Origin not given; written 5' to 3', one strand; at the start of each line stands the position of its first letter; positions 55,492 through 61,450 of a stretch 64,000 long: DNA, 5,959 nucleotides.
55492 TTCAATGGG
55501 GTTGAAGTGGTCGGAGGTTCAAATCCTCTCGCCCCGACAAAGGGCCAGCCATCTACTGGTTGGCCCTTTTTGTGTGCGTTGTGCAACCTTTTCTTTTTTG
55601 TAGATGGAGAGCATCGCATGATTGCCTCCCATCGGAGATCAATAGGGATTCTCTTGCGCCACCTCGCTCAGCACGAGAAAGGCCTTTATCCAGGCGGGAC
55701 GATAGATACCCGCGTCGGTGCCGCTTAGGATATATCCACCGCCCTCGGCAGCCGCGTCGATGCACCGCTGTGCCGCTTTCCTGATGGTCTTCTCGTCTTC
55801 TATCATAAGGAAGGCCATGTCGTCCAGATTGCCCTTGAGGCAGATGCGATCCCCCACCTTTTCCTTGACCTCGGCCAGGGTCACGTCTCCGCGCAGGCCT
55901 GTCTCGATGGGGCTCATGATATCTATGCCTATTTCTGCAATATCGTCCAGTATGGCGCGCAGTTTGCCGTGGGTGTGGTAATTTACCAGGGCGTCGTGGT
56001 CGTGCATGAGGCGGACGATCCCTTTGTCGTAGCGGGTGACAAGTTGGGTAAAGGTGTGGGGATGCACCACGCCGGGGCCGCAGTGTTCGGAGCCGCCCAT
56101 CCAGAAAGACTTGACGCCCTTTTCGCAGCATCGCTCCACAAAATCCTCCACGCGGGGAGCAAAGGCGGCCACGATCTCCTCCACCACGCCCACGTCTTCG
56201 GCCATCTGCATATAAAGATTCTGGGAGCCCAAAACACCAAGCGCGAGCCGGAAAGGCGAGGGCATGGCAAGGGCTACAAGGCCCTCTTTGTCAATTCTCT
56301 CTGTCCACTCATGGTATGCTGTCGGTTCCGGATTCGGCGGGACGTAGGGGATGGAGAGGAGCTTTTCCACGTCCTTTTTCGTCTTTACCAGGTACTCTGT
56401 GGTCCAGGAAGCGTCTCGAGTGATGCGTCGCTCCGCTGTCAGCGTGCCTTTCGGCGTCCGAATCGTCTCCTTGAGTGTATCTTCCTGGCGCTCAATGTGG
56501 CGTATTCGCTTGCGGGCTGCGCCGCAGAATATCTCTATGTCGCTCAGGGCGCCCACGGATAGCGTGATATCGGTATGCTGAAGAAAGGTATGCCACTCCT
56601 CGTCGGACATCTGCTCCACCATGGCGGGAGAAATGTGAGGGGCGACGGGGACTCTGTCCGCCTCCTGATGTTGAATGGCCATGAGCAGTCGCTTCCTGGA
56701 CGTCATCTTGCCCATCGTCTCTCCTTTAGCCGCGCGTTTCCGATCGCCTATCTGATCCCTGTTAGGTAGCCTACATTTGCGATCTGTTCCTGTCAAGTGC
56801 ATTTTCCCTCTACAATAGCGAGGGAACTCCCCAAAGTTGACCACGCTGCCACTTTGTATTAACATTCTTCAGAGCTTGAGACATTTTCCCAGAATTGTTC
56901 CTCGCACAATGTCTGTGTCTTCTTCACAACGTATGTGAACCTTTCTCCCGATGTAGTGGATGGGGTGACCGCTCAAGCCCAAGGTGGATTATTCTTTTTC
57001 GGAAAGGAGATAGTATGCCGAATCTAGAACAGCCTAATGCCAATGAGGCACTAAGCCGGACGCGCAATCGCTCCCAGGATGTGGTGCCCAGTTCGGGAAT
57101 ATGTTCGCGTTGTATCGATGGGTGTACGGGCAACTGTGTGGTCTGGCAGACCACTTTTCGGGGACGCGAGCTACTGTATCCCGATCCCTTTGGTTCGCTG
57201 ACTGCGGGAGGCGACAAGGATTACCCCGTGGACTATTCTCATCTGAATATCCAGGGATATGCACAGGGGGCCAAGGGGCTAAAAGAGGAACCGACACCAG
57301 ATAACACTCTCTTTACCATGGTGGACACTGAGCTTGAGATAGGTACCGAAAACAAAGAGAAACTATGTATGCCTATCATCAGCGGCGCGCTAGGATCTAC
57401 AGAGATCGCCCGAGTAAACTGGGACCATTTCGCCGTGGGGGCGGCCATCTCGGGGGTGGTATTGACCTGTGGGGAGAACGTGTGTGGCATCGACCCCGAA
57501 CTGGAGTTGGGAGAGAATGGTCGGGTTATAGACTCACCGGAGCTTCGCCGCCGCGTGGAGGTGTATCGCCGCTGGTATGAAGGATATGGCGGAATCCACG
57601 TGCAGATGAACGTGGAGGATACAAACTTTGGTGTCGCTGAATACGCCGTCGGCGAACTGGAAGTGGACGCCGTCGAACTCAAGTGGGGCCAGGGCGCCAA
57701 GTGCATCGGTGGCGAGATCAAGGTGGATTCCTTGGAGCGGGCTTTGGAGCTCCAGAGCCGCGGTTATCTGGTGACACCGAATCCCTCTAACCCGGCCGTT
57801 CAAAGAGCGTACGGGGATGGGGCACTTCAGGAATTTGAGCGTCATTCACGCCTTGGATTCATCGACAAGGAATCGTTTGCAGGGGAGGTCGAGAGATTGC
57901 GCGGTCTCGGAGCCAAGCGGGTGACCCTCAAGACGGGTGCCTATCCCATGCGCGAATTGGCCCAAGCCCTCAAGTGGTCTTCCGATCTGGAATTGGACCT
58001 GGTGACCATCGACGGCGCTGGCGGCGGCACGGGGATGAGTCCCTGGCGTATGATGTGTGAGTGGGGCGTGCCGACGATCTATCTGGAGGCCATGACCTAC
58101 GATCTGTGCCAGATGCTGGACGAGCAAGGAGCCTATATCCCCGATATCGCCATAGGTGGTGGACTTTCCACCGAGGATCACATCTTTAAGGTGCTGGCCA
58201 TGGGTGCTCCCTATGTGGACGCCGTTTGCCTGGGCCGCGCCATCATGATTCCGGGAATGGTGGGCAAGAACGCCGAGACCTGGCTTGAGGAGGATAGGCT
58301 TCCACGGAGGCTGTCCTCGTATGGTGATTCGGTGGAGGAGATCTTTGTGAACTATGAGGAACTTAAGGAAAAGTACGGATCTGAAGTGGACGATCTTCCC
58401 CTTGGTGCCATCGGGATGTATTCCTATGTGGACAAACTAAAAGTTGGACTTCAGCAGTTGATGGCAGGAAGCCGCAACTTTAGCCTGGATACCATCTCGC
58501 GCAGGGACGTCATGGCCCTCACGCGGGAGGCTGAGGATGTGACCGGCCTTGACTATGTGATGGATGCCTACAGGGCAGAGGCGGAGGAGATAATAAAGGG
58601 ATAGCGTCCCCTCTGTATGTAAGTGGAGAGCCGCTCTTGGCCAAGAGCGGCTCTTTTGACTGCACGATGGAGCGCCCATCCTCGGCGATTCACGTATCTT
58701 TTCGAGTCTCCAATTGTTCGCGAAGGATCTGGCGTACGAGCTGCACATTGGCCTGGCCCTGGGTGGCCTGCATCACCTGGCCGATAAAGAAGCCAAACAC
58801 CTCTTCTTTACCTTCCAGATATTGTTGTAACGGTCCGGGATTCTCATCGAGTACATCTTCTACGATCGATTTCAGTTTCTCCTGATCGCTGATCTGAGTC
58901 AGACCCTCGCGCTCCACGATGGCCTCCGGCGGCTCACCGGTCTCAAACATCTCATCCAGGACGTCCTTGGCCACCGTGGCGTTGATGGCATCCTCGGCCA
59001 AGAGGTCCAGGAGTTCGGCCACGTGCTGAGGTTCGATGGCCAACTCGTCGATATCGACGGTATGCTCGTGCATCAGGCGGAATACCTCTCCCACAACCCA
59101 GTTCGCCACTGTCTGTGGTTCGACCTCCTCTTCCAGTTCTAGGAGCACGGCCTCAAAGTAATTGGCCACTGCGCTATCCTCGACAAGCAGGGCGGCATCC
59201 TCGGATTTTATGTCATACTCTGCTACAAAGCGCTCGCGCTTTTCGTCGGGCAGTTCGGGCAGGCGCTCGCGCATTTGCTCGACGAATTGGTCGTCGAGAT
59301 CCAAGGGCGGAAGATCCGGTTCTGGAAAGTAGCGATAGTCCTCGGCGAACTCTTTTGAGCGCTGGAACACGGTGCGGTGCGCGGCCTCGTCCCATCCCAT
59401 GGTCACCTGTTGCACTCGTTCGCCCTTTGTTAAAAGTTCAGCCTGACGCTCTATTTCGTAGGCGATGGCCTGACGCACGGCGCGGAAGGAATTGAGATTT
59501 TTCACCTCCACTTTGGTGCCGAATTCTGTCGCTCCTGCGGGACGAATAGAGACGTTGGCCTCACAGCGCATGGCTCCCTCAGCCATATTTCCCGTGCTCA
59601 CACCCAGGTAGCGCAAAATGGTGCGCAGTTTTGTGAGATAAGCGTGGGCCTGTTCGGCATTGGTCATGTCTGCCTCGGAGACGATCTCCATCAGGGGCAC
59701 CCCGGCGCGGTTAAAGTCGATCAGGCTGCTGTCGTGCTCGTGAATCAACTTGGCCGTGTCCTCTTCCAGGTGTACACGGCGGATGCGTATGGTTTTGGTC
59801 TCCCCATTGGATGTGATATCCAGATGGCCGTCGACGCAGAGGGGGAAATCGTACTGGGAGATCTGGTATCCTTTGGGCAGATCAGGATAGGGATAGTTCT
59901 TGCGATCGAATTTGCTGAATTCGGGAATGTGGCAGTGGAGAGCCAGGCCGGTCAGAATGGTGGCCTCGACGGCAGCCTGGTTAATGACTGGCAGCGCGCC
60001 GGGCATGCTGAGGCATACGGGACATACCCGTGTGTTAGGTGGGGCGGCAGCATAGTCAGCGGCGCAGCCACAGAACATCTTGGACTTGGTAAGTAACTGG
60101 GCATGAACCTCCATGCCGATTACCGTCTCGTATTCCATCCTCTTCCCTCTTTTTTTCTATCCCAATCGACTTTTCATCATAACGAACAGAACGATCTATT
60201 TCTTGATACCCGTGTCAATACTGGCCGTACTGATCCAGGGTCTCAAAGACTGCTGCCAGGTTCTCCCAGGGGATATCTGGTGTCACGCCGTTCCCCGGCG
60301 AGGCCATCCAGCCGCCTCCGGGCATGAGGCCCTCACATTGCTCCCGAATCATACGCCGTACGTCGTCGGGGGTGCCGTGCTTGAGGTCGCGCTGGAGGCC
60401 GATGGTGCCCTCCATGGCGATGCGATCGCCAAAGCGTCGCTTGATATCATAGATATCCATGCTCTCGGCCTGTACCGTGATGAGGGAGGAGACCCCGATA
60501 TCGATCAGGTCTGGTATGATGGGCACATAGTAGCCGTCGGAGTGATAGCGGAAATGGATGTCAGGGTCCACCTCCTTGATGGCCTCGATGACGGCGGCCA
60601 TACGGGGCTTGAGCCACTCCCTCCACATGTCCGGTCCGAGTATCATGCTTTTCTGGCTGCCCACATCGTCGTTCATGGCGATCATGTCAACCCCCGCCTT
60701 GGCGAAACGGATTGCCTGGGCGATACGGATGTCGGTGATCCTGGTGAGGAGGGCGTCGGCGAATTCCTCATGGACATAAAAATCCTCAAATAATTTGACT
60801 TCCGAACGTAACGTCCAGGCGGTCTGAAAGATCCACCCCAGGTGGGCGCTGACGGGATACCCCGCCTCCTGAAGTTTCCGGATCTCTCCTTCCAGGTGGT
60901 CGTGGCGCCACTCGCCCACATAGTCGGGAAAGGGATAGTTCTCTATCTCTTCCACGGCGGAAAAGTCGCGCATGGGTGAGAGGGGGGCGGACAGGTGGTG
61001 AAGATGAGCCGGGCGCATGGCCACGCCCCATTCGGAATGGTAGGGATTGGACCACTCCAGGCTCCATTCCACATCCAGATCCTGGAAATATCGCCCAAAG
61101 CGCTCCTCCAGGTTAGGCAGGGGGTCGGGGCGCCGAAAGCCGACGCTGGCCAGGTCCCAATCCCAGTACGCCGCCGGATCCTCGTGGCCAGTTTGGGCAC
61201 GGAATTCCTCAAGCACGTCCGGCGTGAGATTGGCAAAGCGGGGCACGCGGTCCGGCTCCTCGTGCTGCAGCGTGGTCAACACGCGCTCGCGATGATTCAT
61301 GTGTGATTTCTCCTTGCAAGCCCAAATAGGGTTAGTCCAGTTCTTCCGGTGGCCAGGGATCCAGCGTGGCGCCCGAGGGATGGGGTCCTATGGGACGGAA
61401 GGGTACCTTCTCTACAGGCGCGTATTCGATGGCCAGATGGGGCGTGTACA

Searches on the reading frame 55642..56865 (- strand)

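Call 25: search_protein_families(library=pfam, proteins=[window:55642-56865:-], max_evalue=0.000001)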
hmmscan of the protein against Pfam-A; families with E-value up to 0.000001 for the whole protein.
window:55642-56865:- (408 aa): 1 family
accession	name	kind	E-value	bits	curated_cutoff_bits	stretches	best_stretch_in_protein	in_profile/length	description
PF01208.23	URO-D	-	2.7e-21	76.4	23.9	1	191-381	133-322/346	Uroporphyrinogen decarboxylase (URO-D)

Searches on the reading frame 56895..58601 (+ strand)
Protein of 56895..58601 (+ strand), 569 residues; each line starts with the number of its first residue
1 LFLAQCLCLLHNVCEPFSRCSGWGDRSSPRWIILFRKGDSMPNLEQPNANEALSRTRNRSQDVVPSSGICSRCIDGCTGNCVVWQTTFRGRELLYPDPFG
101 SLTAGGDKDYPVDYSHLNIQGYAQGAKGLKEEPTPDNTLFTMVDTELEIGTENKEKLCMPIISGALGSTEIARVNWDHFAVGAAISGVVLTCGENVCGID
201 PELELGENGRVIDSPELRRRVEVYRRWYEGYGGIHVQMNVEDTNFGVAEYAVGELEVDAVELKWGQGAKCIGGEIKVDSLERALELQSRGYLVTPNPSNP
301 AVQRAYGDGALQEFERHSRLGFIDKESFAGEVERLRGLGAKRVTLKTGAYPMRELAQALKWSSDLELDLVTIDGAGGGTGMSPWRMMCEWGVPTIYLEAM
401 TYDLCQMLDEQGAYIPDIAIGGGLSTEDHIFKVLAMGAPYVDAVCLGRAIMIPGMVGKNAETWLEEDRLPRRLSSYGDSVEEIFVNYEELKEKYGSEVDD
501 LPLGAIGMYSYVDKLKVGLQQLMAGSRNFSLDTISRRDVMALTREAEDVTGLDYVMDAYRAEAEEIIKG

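Call 25: search_protein_families(library=pfam, proteins=[window:56895-58601:+], max_evalue=0.000001)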
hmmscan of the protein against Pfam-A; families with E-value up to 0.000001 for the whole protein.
window:56895-58601:+ (569 aa): 1 family
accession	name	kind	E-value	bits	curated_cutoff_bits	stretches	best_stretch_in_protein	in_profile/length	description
PF01645.23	Glu_synthase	-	4.9e-14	52.7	20.4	1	323-452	186-309/369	Conserved region in glutamate synthase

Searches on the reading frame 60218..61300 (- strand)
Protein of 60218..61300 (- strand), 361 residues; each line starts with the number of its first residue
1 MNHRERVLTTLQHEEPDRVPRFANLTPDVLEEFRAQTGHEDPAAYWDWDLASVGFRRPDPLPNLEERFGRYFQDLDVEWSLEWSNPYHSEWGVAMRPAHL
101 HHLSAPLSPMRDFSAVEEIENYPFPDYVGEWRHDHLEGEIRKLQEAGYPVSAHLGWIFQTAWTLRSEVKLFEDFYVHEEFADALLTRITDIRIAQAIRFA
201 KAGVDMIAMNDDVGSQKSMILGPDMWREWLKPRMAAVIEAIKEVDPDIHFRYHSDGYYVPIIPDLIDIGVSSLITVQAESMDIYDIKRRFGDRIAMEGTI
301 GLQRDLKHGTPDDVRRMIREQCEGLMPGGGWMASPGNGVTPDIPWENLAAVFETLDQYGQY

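Call 25: search_protein_families(library=pfam, proteins=[window:60218-61300:-], max_evalue=0.000001)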
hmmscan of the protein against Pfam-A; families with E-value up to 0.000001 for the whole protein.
window:60218-61300:- (361 aa): 1 family
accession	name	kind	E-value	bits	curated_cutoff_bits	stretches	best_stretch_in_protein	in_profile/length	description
PF01208.23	URO-D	-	2.8e-24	86.2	23.9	1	148-358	137-346/346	Uroporphyrinogen decarboxylase (URO-D)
